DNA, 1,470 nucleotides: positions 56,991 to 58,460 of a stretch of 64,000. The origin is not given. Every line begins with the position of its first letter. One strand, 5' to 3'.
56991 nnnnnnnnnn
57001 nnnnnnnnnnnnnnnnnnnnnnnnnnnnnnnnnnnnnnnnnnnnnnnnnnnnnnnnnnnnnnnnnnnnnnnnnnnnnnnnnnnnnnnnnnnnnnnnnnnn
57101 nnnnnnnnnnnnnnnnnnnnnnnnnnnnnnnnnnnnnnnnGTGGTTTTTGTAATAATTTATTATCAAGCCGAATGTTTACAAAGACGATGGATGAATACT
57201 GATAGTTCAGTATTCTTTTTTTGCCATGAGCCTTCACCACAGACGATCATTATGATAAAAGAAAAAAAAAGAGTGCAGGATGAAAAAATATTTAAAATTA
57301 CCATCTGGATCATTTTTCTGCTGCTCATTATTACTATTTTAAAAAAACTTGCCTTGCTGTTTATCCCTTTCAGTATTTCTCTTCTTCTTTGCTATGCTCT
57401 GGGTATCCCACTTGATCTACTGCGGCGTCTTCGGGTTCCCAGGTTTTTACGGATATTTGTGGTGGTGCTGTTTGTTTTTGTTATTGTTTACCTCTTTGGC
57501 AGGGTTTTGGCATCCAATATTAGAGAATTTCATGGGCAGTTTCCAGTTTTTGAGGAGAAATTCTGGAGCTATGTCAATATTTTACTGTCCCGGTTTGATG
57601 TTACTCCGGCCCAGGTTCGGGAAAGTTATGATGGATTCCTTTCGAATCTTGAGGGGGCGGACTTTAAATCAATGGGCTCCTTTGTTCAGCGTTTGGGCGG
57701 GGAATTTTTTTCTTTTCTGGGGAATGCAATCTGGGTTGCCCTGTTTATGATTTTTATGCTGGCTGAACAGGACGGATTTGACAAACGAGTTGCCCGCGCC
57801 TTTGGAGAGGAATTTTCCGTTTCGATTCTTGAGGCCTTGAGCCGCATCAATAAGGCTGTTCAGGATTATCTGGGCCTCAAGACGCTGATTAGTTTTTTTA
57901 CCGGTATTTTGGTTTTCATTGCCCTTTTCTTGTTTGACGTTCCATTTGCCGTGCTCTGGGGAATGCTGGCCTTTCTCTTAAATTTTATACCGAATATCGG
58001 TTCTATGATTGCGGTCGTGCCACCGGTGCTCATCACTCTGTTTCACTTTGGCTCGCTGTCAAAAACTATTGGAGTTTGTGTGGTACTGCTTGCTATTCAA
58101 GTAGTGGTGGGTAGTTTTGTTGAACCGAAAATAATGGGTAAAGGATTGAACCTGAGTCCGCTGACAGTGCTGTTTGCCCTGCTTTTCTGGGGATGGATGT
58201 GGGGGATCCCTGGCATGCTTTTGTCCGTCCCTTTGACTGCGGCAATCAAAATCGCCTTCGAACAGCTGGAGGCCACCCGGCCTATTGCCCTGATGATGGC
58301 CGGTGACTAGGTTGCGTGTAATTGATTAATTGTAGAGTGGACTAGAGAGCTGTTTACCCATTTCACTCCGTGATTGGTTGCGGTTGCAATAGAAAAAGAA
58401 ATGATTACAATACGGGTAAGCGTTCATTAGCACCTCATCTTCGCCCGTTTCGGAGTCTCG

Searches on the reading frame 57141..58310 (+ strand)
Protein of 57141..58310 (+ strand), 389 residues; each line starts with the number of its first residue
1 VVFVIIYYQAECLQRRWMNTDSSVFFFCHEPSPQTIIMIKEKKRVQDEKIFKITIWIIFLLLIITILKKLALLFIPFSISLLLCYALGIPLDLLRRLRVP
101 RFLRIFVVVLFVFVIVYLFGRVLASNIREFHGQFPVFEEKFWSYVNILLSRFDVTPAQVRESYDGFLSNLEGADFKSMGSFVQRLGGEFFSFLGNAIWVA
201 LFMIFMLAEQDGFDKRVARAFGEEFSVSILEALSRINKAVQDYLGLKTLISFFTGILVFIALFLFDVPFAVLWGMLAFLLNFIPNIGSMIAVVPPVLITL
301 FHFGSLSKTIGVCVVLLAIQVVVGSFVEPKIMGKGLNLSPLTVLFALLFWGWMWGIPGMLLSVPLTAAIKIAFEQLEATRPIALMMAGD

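Call 68: search_protein_families(library=pfam, proteins=[window:57141-58310:+], max_evalue=0.00001)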
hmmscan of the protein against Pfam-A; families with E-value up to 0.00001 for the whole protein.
window:57141-58310:+ (389 aa): 1 family
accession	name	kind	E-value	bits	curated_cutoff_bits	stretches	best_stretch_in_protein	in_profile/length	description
PF01594.21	AI-2E_transport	-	7.2e-61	206.6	34.3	1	53-376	4-326/327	AI-2E family transporter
